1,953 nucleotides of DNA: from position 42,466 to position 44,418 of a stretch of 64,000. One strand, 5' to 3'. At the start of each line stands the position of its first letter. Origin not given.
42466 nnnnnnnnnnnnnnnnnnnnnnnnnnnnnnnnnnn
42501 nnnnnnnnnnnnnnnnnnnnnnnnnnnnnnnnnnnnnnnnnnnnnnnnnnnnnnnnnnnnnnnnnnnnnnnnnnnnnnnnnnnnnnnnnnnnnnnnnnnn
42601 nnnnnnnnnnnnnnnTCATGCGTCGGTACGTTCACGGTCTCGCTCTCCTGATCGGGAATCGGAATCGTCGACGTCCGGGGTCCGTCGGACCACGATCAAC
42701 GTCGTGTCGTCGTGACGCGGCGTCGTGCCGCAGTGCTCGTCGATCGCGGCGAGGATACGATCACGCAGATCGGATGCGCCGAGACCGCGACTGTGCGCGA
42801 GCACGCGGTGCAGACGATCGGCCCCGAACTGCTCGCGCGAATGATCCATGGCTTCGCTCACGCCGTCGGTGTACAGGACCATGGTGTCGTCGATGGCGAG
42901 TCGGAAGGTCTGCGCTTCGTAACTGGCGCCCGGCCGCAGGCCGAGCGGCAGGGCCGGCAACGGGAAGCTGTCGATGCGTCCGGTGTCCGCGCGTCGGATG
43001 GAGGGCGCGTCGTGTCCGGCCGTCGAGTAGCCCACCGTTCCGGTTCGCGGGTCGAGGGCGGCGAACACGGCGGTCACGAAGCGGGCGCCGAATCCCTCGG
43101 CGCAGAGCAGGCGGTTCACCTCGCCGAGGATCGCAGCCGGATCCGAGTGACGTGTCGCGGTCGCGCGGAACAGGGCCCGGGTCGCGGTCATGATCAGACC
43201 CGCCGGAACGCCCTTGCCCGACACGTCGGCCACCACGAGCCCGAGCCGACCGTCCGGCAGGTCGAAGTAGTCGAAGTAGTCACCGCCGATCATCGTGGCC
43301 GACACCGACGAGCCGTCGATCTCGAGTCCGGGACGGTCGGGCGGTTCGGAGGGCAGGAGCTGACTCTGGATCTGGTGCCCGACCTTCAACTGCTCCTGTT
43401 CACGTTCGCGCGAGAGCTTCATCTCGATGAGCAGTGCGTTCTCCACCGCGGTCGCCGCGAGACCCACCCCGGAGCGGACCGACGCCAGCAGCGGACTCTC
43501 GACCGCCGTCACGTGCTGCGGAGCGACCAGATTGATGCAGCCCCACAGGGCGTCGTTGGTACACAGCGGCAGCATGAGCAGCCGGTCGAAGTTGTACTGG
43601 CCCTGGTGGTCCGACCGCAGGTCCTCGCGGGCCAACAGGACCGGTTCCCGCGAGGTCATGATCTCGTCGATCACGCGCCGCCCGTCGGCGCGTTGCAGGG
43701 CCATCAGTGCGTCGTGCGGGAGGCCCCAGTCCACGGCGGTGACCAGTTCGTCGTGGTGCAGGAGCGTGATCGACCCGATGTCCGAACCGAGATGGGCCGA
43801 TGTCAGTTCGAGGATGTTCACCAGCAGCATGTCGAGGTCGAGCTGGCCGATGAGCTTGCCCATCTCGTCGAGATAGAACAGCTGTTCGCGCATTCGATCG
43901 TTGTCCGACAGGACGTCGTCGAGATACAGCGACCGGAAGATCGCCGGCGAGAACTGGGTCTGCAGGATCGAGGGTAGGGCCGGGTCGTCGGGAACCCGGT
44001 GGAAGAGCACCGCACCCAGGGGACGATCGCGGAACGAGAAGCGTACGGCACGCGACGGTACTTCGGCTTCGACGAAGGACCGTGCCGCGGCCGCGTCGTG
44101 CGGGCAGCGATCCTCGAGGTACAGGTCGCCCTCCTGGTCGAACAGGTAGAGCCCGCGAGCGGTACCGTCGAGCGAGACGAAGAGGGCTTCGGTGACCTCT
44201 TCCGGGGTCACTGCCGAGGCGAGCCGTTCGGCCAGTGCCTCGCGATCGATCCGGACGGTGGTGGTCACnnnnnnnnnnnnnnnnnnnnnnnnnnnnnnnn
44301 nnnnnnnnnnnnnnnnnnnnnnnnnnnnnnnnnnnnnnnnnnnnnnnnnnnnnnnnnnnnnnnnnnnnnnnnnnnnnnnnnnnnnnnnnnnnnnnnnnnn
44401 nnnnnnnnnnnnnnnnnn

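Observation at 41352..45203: HDOD, GAF-PP2C phosphatase and STAS partner-switching module without cognate kinase or sigma factor, ending in a patatin phospholipase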

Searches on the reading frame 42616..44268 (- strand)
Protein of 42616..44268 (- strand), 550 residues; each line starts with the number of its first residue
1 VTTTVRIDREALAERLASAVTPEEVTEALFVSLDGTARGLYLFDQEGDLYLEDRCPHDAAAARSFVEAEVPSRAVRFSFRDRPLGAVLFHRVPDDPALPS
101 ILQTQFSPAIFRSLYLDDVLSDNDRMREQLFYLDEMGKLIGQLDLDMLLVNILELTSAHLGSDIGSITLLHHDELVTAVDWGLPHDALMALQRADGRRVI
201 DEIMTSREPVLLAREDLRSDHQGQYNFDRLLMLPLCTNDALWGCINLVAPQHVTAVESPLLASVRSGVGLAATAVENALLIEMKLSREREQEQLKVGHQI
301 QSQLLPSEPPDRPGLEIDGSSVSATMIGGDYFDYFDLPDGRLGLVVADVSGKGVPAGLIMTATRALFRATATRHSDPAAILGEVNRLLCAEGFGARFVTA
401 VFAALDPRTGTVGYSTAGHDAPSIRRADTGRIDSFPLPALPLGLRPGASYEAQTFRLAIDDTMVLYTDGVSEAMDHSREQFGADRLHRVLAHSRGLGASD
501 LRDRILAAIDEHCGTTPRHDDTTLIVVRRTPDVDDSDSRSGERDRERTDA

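Call 3: search_protein_families(library=pfam, proteins=[window:42616-44268:-], max_evalue=0.01)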
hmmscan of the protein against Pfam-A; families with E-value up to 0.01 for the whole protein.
window:42616-44268:- (550 aa): 3 families
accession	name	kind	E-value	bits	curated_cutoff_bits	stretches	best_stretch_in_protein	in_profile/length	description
PF07228.17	SpoIIE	-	1.1e-49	169.5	25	1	338-529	1-191/192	Stage II sporulation protein E (SpoIIE)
PF01590.32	GAF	-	4.5e-06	27.7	22.4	1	144-252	1-112/133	GAF domain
PF13185.12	GAF_2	-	1.6e-05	25.6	28.6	1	143-251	2-112/136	GAF domain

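Call 12: find_homologous_proteins(query=window:42616-44268:-, max_evalue=1e-10)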
Query window:42616-44268:- (550 aa): 1810 proteins with E <= 1e-10 among 8000 candidates; the best 120 are listed.
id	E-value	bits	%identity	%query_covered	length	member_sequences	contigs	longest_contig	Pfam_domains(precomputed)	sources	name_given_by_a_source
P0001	0.0e+0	1215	100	100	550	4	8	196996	PF01590.33,PF07228.18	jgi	-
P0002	0.0e+0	1058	87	100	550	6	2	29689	PF01590.33,PF07228.18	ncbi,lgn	-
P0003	3.1e-220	751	67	98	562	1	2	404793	PF13185.13,PF01590.33,PF07228.18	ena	-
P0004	1.1e-199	683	62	99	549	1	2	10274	PF01590.33,PF07228.18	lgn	-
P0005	4.4e-192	658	59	98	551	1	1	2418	PF07228.18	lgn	-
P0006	4.0e-191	655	60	93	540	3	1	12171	PF07228.18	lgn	-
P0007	1.3e-189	650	60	96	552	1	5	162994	PF01590.33,PF07228.18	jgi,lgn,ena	-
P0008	5.0e-189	648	59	96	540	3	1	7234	PF07228.18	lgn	-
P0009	7.1e-188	644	58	96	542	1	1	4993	PF13185.13,PF01590.33,PF13492.13,PF07228.18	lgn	-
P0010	3.9e-187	641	58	96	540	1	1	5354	PF07228.18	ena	-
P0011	2.8e-186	639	60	95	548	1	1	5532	PF01590.33,PF07228.18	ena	-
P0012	1.3e-185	636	59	94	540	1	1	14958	PF01590.33,PF07228.18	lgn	-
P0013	6.6e-179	614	56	95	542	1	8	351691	PF01590.33,PF07228.18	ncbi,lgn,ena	-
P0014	8.7e-163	561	53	94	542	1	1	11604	PF01590.33,PF07228.18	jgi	jgi:serine phosphatase RsbU (regulator of sigma subunit)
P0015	4.2e-162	559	53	91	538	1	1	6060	PF01590.33,PF07228.18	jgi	jgi:serine phosphatase RsbU (regulator of sigma subunit)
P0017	2.5e-155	536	51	94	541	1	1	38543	PF13185.13,PF01590.33,PF07228.18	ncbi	-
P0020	3.0e-125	437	51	83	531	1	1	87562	PF07228.18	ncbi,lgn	-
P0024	3.3e-110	388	44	91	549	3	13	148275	PF13185.13,PF01590.33,PF07228.18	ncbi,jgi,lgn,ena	-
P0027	9.3e-105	370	45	82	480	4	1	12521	PF07228.18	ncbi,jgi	jgi:GAF domain-containing protein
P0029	9.9e-90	320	40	85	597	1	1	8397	PF01590.33,PF13492.13,PF07228.18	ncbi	-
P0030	2.6e-89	319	47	67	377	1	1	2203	PF13185.13,PF01590.33,PF13492.13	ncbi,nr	ncbi:MAG: GAF domain-containing protein, partial [Gemmatimonadetes bacterium]|nr:GAF domain-containi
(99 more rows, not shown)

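Call 13: find_encoding_contigs(protein=P0003, flank=10000, max_places=2)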
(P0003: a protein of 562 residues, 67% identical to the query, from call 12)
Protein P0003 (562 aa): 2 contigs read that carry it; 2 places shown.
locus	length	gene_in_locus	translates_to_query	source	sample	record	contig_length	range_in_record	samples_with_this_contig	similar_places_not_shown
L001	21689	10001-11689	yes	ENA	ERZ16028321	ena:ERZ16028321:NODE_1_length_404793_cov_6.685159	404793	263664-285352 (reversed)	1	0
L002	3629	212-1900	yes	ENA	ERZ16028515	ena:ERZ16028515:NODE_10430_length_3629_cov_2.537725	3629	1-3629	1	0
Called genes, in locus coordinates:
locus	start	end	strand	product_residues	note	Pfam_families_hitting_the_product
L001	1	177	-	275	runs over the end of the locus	-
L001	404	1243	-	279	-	-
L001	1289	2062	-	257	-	-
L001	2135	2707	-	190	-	-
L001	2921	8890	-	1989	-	-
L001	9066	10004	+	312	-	PF08668:HDOD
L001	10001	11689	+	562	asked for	PF13185:GAF_2 (faint), PF01590:GAF, PF07228:SpoIIE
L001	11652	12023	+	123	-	PF01740:STAS, PF13466:STAS_2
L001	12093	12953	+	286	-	PF01734:Patatin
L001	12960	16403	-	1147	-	PF00082:Peptidase_S8, PF13517:FG-GAP_3 (faint), PF01839:FG-GAP (faint)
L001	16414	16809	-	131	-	PF02021:UPF0102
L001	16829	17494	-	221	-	PF01351:RNase_HII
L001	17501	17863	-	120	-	PF01245:Ribosomal_L19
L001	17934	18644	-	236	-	PF01746:tRNA_m1G_MT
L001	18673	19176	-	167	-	PF01782:RimM, PF05239:PRC, PF24986:PRC_RimM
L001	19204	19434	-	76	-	PF13083:KH_KhpA-B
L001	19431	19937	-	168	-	PF00886:Ribosomal_S16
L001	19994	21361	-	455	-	PF02881:SRP54_N, PF13191:AAA_16 (faint), PF00448:SRP54, PF13401:AAA_22 (weak), PF02978:SRP_SPB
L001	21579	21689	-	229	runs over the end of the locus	PF00834:Ribul_P_3_epim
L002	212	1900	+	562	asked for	PF13185:GAF_2 (faint), PF01590:GAF, PF07228:SpoIIE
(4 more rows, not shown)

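Call 14: find_encoding_contigs(protein=P0013, flank=10000, max_places=2)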
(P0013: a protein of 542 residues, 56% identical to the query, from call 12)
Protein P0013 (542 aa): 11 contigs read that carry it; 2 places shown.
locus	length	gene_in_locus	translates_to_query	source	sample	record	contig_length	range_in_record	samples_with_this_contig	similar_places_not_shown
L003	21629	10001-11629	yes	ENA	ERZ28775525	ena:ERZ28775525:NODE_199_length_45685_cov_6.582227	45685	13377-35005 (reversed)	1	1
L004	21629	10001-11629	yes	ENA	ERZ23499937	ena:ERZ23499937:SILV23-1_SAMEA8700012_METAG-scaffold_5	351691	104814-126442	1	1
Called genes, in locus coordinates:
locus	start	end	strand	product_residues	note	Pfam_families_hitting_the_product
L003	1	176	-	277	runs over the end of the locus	-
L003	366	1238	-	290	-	-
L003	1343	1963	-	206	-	-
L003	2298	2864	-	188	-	-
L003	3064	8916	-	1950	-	-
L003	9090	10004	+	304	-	PF08668:HDOD, PF01966:HD (weak)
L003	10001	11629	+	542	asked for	PF01590:GAF (weak), PF07228:SpoIIE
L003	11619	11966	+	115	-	PF01740:STAS, PF13466:STAS_2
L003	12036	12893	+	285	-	PF01734:Patatin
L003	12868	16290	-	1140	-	PF00082:Peptidase_S8, PF13517:FG-GAP_3 (faint), PF01839:FG-GAP (faint)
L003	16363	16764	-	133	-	PF02021:UPF0102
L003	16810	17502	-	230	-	PF01351:RNase_HII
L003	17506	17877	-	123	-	PF01245:Ribosomal_L19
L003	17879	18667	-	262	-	PF01746:tRNA_m1G_MT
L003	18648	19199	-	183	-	PF01782:RimM, PF05239:PRC, PF24986:PRC_RimM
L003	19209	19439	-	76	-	PF13083:KH_KhpA-B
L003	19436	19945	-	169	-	PF00886:Ribosomal_S16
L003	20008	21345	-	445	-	PF02881:SRP54_N, PF13191:AAA_16 (weak), PF00448:SRP54, PF01656:CbiA (faint), PF13401:AAA_22, PF02978:SRP_SPB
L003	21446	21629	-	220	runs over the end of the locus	PF00834:Ribul_P_3_epim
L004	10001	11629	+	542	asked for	PF01590:GAF (weak), PF07228:SpoIIE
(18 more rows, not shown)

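Call 15: find_encoding_contigs(protein=P0024, flank=10000, max_places=2)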
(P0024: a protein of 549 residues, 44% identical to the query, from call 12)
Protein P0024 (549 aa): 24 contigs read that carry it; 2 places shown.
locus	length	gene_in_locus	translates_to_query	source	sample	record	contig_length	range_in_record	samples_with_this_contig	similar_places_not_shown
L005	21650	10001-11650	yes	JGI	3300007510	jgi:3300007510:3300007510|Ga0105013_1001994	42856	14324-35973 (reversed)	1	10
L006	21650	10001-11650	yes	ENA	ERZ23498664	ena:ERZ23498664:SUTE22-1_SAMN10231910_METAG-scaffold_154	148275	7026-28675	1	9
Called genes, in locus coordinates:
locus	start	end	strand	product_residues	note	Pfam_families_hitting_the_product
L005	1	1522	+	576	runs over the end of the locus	PF03928:HbpS-like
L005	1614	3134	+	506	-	PF00171:Aldedh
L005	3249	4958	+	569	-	PF00246:Peptidase_M14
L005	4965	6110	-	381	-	PF01168:Ala_racemase_N, PF14031:D-ser_dehydrat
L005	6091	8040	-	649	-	PF00456:Transketolase_N, PF02779:Transket_pyr, PF02780:Transketolase_C, PF22613:Transketolase_C_1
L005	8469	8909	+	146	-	-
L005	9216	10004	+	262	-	PF08668:HDOD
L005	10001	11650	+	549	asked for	PF01590:GAF (faint), PF13185:GAF_2 (faint), PF07228:SpoIIE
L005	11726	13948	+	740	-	PF07635:PSCyt1, PF07583:PSCyt2, PF07587:PSD1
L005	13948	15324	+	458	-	PF07394:DUF1501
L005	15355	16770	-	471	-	PF01926:MMR_HSR1, PF11981:DUF3482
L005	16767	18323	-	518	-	PF11067:DUF2868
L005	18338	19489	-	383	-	PF00083:Sugar_tr (weak), PF07690:MFS_1, PF13347:MFS_2 (weak), PF07690:MFS_1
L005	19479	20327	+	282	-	PF01975:SurE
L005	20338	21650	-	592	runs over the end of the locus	PF00999:Na_H_Exchanger, PF02254:TrkA_N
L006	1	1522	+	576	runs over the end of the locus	PF03928:HbpS-like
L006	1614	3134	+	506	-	PF00171:Aldedh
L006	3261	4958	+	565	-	PF00246:Peptidase_M14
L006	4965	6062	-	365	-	PF01168:Ala_racemase_N, PF14031:D-ser_dehydrat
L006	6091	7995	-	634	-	PF00456:Transketolase_N, PF02779:Transket_pyr, PF02780:Transketolase_C, PF22613:Transketolase_C_1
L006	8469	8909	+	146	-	-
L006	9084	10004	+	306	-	PF08668:HDOD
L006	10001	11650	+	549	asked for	PF01590:GAF (faint), PF13185:GAF_2 (faint), PF07228:SpoIIE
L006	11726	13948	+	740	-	PF07635:PSCyt1, PF07583:PSCyt2, PF07587:PSD1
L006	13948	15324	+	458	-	PF07394:DUF1501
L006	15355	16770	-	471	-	PF01926:MMR_HSR1, PF11981:DUF3482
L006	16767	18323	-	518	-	PF11067:DUF2868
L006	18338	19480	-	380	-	PF00083:Sugar_tr (weak), PF07690:MFS_1, PF13347:MFS_2 (weak), PF07690:MFS_1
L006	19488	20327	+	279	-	PF01975:SurE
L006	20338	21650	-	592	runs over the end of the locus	PF00999:Na_H_Exchanger, PF02254:TrkA_N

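Call 17: find_encoding_contigs(protein=P0020, flank=10000, max_places=1)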
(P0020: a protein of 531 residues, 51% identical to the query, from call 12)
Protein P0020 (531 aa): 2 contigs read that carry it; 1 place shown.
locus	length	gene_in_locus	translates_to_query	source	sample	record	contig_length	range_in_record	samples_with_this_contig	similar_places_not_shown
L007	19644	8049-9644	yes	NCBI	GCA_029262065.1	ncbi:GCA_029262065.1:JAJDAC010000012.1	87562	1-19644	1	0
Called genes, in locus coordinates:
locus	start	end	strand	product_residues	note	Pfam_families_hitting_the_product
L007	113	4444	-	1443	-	-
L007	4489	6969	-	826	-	PF00133:tRNA-synt_1, PF09334:tRNA-synt_1g, PF13603:tRNA-synt_1_2, PF00133:tRNA-synt_1, PF09334:tRNA-synt_1g (weak), PF08264:Anticodon_1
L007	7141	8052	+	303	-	PF08668:HDOD, PF01966:HD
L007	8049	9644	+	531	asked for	PF07228:SpoIIE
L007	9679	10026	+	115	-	PF01740:STAS, PF13466:STAS_2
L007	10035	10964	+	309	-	PF01734:Patatin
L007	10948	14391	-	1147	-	PF13517:FG-GAP_3 (faint), PF00082:Peptidase_S8, PF01839:FG-GAP (faint)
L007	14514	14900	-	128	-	PF02021:UPF0102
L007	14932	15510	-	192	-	PF01351:RNase_HII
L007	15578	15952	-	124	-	PF01245:Ribosomal_L19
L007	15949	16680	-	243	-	PF01746:tRNA_m1G_MT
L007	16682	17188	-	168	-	PF01782:RimM, PF05239:PRC (weak), PF24986:PRC_RimM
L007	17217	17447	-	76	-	PF13083:KH_KhpA-B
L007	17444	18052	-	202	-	PF00886:Ribosomal_S16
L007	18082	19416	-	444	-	PF02881:SRP54_N, PF13191:AAA_16 (weak), PF13401:AAA_22 (weak), PF00448:SRP54, PF01656:CbiA (faint), PF02978:SRP_SPB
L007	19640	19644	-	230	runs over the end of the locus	PF00834:Ribul_P_3_epim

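Call 18: find_encoding_contigs(protein=P0017, flank=10000, max_places=1)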
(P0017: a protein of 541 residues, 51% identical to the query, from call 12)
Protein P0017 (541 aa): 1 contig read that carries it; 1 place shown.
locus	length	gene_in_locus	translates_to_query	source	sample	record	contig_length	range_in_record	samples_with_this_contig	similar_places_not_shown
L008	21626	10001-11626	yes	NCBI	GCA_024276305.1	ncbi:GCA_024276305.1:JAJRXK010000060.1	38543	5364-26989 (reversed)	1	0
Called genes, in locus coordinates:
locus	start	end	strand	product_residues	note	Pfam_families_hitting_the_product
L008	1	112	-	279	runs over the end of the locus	-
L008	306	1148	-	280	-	-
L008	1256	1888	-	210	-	-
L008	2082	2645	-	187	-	-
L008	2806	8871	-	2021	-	-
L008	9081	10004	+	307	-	PF08668:HDOD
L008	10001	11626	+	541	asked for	PF01590:GAF, PF13185:GAF_2 (weak), PF07228:SpoIIE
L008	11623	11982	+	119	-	PF01740:STAS, PF13466:STAS_2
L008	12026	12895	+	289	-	PF01734:Patatin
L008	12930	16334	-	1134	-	PF00082:Peptidase_S8, PF01839:FG-GAP (faint)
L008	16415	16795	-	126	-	PF02021:UPF0102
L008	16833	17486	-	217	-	PF01351:RNase_HII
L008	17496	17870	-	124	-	PF01245:Ribosomal_L19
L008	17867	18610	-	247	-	PF01746:tRNA_m1G_MT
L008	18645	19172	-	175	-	PF01782:RimM, PF24986:PRC_RimM, PF05239:PRC (weak)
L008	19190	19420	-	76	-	PF13083:KH_KhpA-B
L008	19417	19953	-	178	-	PF00886:Ribosomal_S16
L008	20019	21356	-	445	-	PF02881:SRP54_N, PF13191:AAA_16 (weak), PF13401:AAA_22, PF00448:SRP54, PF02978:SRP_SPB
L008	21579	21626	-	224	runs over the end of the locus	PF00834:Ribul_P_3_epim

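Call 19: find_encoding_contigs(protein=P0029, flank=10000, max_places=1)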
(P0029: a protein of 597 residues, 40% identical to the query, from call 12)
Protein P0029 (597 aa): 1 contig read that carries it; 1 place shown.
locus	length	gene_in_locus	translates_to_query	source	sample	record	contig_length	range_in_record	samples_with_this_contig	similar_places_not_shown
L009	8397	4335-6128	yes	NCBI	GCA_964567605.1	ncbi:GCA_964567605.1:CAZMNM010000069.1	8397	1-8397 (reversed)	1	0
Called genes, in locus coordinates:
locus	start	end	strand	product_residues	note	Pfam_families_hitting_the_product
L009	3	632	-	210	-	?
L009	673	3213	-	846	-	PF00133:tRNA-synt_1, PF09334:tRNA-synt_1g, PF13603:tRNA-synt_1_2, PF00133:tRNA-synt_1, PF09334:tRNA-synt_1g (weak), PF08264:Anticodon_1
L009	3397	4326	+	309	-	PF08668:HDOD, PF01966:HD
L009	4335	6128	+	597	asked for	PF13492:GAF_3 (faint), PF01590:GAF (faint), PF07228:SpoIIE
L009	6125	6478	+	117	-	PF01740:STAS, PF13466:STAS_2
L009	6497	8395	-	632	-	?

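Call 20: find_related_loci(query=window:42616-44268:-, collection=genome_contigs, flank=8000)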
Query window:42616-44268:- (550 aa) in genome_contigs; peptide patterns used: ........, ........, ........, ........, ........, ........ (x = any residue, [..] = any of these).
98 stretches matched a pattern; 63 encode a relative of the query (tblastn E <= 1e-3); 63 distinct loci.
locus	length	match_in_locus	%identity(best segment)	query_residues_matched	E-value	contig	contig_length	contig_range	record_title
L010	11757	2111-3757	87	1-549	0e+0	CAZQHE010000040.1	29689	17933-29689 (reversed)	MAG TPA_asm: uncultured bacterium isolate binchicken_co15_208 genome assembly, contig: NODE_629_length_29689_cov_5.70284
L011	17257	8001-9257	31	119-530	3e-51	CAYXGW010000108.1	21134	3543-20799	MAG TPA_asm: uncultured Deferribacteres bacterium isolate binchicken_co182_195 genome assembly, contig: NODE_591_length_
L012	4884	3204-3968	38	271-527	9e-47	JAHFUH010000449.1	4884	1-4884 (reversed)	MAG: Acidobacteria bacterium isolate nzgw75 NODE_23437_length_4885_cov_3.612510, whole genome shotgun sequence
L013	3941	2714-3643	32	224-530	1e-46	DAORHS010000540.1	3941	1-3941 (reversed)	MAG TPA_asm: Prosthecobacter sp. isolate AMR_MDS_5598 NODE_6113_length_3941_cov_5.598302, whole genome shotgun sequence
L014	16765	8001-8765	38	271-527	3e-46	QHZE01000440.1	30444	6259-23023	MAG: Acidobacteria bacterium isolate gp18 AA62 14_1009_13_30cm_scaffold_1678_curated, whole genome shotgun sequence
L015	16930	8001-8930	33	224-530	3e-46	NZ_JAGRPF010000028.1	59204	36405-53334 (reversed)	MAG: Prosthecobacter sp. isolate HKST-UBA37 k127_351127, whole genome shotgun sequence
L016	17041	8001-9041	32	197-527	4e-46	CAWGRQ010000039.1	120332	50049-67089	MAG: Terriglobia bacterium isolate MFD05942.bin.2.344 genome assembly, contig: contig_63456, whole genome shotgun sequen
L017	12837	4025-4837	38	265-529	2e-45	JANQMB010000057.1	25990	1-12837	MAG: Verrucomicrobiales bacterium isolate PL25a_bin.81 k99_5387818, whole genome shotgun sequence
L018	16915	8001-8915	38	247-546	2e-44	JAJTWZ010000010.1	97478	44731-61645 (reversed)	MAG: Blastocatellia bacterium isolate DTUACD2 10-Genome20, whole genome shotgun sequence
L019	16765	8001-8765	37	271-527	4e-44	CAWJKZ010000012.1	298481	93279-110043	MAG: uncultured Acidobacteriota bacterium isolate MFD05942.bin.2.47 genome assembly, contig: contig_20379, whole genome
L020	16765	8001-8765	38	271-527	1e-43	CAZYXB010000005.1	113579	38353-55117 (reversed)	MAG TPA_asm: uncultured Acidobacteriota bacterium isolate SRP192927_co6_641 genome assembly, contig: NODE_112_length_113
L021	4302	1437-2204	35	271-527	8e-44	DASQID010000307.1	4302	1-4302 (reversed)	MAG TPA_asm: Acidobacteriota bacterium isolate SMAG_U11850 k141_804323, whole genome shotgun sequence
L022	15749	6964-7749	36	271-532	4e-43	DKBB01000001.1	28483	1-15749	MAG TPA_asm: Acidobacteria bacterium UBA6911 UBA6911_contig_4573, whole genome shotgun sequence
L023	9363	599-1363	37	271-527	5e-43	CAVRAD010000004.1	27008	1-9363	MAG: uncultured Acidobacteriota bacterium isolate MFD00032.bin.2.131 genome assembly, contig: contig_114523, whole genom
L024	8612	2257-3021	37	271-527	5e-43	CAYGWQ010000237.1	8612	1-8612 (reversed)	MAG TPA_asm: uncultured Acidobacteriota bacterium isolate ERP119294_co3_343 genome assembly, contig: NODE_7379_length_86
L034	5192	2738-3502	35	271-527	7e-39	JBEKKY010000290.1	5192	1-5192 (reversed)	MAG: Acidobacteriota bacterium isolate SPRUCE 358 SPRUCE_358_290, whole genome shotgun sequence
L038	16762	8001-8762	34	288-537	3e-37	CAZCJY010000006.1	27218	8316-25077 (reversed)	MAG TPA_asm: uncultured Methylocystis sp. isolate binchicken_co341_25 genome assembly, contig: NODE_363_length_27218_cov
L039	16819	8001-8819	33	272-536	4e-37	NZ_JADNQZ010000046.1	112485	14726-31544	Methylocystis sp. H62 MCYSTISH62_contig0046, whole genome shotgun sequence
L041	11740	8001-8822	33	272-537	1e-36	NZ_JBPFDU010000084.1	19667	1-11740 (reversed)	MAG: Methylocystis sp. isolate Site1BBin15 k141_79571, whole genome shotgun sequence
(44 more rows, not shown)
